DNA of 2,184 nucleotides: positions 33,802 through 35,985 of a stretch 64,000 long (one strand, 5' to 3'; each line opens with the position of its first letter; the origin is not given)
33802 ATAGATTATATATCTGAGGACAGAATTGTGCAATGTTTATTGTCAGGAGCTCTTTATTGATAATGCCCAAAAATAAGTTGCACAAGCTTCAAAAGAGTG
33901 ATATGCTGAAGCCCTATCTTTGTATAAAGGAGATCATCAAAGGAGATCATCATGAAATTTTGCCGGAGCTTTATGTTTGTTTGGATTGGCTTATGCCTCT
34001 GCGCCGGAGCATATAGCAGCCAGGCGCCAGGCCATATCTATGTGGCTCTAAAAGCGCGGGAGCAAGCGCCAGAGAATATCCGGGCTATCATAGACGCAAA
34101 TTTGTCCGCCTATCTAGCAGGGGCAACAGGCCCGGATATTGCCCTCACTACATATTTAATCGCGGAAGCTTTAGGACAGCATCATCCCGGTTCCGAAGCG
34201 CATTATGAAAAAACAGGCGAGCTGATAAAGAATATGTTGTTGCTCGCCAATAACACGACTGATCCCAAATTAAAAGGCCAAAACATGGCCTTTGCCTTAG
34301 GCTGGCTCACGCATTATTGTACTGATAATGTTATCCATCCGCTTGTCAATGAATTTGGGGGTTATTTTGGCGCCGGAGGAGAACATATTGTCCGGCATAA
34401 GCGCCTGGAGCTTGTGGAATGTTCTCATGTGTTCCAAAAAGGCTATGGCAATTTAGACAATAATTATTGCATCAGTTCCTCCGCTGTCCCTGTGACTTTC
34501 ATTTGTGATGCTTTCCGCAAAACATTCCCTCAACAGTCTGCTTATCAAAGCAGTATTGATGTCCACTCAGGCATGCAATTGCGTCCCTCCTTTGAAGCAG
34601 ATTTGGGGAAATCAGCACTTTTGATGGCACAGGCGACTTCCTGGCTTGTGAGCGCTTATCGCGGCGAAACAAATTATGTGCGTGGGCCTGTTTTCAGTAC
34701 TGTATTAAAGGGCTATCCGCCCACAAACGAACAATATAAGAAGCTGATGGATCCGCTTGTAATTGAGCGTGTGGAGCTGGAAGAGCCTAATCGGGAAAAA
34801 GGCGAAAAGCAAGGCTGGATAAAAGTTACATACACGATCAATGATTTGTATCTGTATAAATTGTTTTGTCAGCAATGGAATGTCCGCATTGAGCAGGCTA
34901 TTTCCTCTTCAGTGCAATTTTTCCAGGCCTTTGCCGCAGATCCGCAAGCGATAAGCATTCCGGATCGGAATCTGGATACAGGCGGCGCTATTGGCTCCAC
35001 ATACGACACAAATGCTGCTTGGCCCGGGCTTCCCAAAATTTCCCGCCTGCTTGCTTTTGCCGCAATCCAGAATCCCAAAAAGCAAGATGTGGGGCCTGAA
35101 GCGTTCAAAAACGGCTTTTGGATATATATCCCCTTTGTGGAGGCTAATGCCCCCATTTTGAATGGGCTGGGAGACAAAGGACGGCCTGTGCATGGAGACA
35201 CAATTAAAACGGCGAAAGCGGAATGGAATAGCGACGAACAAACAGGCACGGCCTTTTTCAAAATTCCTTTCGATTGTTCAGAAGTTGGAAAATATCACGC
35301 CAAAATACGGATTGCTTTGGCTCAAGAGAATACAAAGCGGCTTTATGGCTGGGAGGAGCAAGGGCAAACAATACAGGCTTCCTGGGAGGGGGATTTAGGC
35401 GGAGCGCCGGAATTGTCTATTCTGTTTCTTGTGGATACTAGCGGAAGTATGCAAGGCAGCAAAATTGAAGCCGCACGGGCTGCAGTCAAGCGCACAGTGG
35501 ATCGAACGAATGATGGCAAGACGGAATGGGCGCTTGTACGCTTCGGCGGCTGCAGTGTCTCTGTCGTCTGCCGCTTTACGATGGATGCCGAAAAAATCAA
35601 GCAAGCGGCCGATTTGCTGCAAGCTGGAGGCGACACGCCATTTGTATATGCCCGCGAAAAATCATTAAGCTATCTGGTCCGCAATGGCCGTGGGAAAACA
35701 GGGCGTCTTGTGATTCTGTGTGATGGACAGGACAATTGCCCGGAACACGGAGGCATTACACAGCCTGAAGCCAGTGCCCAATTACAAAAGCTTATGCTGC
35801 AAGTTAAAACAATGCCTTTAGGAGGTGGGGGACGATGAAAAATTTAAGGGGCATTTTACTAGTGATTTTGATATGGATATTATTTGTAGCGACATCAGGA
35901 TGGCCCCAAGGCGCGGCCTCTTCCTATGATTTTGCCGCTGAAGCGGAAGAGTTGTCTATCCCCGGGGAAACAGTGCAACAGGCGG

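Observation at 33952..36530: Secreted Zn-phospholipase-C-like/VWA protein whose VWA domain appears completed by the N-terminal part of a translationally coupled second secreted protein (split VWA)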

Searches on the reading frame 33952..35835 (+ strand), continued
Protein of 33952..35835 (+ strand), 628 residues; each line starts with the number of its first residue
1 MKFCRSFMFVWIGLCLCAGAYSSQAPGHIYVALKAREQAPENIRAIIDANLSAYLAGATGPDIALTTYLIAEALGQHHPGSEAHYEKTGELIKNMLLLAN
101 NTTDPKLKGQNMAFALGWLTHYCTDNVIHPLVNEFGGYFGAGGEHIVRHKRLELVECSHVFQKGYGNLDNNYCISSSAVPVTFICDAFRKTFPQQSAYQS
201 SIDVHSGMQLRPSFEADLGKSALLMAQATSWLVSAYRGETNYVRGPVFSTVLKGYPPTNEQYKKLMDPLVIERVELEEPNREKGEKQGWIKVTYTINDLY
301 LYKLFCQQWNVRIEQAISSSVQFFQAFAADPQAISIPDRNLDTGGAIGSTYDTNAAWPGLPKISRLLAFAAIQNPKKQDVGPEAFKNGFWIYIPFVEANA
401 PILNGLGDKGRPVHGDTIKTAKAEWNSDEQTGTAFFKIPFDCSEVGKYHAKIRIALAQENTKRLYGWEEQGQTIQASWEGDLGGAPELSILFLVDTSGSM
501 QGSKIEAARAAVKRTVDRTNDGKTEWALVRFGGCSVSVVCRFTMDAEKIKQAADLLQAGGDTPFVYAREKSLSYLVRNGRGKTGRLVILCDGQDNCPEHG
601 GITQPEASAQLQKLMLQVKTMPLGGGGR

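Call 38: search_protein_families(library=ncbifam, proteins=[window:33952-35835:+], max_evalue=0.1)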
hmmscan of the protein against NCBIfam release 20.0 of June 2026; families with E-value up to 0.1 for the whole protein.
window:33952-35835:+ (628 aa): 5 families
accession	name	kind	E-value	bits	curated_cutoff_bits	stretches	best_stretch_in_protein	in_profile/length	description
TIGR02442.1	Cob-chelat-sub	hypoth_equivalog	6.4e-12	44.7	779.45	1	489-611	474-599/641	putative cobaltochelatase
TIGR02031.1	BchD-ChlD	equivalog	2.3e-06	26.6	499.55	1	490-610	426-547/608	magnesium chelatase ATPase subunit D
NF009943.0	PRK13406.1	equivalog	3e-06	26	571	1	489-619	403-534/585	magnesium chelatase subunit D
TIGR03788.1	marine_srt_targ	equivalog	3.5e-06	25.8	551.65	1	490-592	274-379/629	marine proteobacterial sortase target protein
TIGR03436.1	acidobact_VWFA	subfamily_domain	0.00022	20.8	81.25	1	488-564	67-136/324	VWA domain-containing protein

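Call 43: search_solved_structures(query=A2, max_evalue=0.01, show_alignments=2)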
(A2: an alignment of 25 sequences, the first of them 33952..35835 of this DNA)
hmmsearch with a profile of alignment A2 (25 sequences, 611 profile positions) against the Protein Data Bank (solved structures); distinct sequences matched with E-value up to 0.01: 3.
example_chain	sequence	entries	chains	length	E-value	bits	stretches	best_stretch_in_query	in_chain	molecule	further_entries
2x31_A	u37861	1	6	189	1.8e-09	39.7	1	472-607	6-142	MAGNESIUM-CHELATASE 60 KDA SUBUNIT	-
8s05_A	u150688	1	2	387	0.00023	22.9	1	475-577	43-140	Conserved protein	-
1n3y_A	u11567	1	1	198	0.0039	18.8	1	466-517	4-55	Integrin alpha-X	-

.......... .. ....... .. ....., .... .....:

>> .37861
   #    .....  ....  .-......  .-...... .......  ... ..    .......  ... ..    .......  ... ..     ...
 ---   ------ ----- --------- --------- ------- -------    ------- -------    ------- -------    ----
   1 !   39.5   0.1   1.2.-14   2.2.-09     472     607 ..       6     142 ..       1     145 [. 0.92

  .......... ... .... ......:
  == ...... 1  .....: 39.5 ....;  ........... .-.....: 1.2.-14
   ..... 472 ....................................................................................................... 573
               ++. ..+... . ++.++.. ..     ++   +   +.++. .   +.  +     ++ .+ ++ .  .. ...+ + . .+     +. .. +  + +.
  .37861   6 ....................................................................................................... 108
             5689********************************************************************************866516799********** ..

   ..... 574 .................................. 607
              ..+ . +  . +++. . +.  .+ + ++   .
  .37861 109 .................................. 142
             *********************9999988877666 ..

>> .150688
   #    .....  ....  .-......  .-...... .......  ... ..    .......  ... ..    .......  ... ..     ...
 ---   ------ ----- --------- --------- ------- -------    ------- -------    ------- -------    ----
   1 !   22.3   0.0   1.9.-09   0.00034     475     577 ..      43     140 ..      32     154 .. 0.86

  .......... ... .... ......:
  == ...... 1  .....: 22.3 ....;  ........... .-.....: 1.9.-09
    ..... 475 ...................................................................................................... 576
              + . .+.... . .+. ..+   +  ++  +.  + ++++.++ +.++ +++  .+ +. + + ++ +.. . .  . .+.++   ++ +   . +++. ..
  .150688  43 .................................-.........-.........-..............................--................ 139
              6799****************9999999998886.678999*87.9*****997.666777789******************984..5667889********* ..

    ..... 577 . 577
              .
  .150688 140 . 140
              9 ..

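Call 67: search_protein_families(library=pfam, proteins=[L006:4745-6082:-, L001:128-1216:-, L004:9998-11335:+], max_evalue=0.001)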
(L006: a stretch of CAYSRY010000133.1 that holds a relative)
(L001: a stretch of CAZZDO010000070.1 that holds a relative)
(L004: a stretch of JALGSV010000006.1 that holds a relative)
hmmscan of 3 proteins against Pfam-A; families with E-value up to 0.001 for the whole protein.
L006:4745-6082:- (446 aa): 4 families
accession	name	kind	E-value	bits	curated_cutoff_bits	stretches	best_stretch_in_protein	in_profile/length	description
PF01041.23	DegT_DnrJ_EryC1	-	2.5e-81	274.1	19.8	1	39-405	2-343/360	DegT/DnrJ/EryC1/StrS aminotransferase family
PF01053.26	Cys_Met_Meta_PP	-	1.3e-06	27.7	27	1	63-197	54-188/381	Cys/Met metabolism PLP-dependent enzyme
PF00155.27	Aminotran_1_2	-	6e-06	26.1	19.7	1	59-193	40-196/361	Aminotransferase class I and II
PF01212.27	Beta_elim_lyase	-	0.0004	20.3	27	1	63-236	34-224/288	Beta-eliminating lyase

L001:128-1216:- (363 aa): 3 families
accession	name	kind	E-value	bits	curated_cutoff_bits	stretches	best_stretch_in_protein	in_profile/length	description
PF01408.29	GFO_IDH_MocA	-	7.6e-29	101.3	24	1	16-134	2-119/120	Oxidoreductase family, NAD-binding Rossmann fold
PF22725.1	GFO_IDH_MocA_C3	-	2.2e-10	41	27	1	165-250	42-123/124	GFO/IDH/MocA C-terminal domain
PF02894.22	GFO_IDH_MocA_C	-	5.9e-09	36.5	22.9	1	165-254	39-131/218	Oxidoreductase family, C-terminal alpha/beta domain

L004:9998-11335:+ (446 aa): 3 families
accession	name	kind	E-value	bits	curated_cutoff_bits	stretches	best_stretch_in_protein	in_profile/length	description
PF01408.29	GFO_IDH_MocA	-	3.9e-22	79.6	24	1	61-180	2-120/120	Oxidoreductase family, NAD-binding Rossmann fold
PF22725.1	GFO_IDH_MocA_C3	-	8.4e-06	26.2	27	1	240-313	35-115/124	GFO/IDH/MocA C-terminal domain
PF02894.22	GFO_IDH_MocA_C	-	7.2e-05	23.1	22.9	0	390-436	172-218/218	Oxidoreductase family, C-terminal alpha/beta domain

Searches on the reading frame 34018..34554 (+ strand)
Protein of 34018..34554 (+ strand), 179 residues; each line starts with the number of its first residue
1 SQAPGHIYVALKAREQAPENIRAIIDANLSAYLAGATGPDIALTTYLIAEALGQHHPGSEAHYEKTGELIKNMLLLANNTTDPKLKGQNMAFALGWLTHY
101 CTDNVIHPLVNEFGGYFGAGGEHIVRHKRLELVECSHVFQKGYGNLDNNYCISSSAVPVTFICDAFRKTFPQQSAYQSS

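Call 46: search_solved_structures(query=window:34018-34554:+, max_evalue=10, show_alignments=3)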
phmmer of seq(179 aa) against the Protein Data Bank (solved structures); distinct sequences matched with E-value up to 10: 1.
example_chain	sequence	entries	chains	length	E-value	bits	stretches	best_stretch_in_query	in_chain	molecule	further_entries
2mrc_A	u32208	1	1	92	1.2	11.9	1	39-71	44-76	High mobility group protein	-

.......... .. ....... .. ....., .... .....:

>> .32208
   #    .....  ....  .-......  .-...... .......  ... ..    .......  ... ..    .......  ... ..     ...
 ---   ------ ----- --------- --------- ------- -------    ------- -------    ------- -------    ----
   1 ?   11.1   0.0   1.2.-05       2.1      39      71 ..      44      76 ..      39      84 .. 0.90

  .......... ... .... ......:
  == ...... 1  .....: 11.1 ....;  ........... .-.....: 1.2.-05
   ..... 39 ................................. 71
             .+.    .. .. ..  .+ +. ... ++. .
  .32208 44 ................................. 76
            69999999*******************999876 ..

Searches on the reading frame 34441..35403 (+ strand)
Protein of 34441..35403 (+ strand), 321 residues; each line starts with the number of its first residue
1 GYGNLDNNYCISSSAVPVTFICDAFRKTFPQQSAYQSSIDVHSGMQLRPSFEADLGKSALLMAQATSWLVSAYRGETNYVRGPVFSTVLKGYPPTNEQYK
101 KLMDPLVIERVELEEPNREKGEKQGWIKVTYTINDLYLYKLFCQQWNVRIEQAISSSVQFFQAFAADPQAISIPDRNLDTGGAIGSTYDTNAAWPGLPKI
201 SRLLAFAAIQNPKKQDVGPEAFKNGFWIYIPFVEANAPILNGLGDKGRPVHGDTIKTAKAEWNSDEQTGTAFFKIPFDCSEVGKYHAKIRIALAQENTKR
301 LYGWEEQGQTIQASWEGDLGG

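Call 27: search_protein_families(library=pfam, max_evalue=0.1, proteins=[window:34441-35403:+])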
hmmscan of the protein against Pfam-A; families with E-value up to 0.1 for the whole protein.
seq(321 aa): 0 families

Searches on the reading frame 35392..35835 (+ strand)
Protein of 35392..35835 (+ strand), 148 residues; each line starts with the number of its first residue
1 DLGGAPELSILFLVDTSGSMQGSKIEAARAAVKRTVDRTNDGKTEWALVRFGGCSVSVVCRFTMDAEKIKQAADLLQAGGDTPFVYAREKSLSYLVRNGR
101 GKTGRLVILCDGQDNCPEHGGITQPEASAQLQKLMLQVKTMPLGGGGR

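Call 6: search_protein_families(library=pfam, proteins=[window:35392-35835:+], max_evalue=10)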
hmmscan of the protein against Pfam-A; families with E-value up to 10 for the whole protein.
seq(148 aa): 5 families
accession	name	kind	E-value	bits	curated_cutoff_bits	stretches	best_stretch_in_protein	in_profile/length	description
PF13519.12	VWA_2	-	1.1e-12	48.9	27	1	10-113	1-107/107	von Willebrand factor type A domain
PF00092.34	VWA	-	1.2e-08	35.8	23.8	1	10-130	2-128/174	von Willebrand factor type A domain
PF25106.1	VWA_4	-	2.3e-05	24.5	27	1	10-83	2-78/169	von Willebrand factor A domain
PF11775.14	CobT_C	-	0.079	13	21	1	11-40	16-48/220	Cobalamin biosynthesis protein CobT VWA domain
PF13768.12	VWA_3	-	0.14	12.7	27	1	10-114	3-108/155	von Willebrand factor type A domain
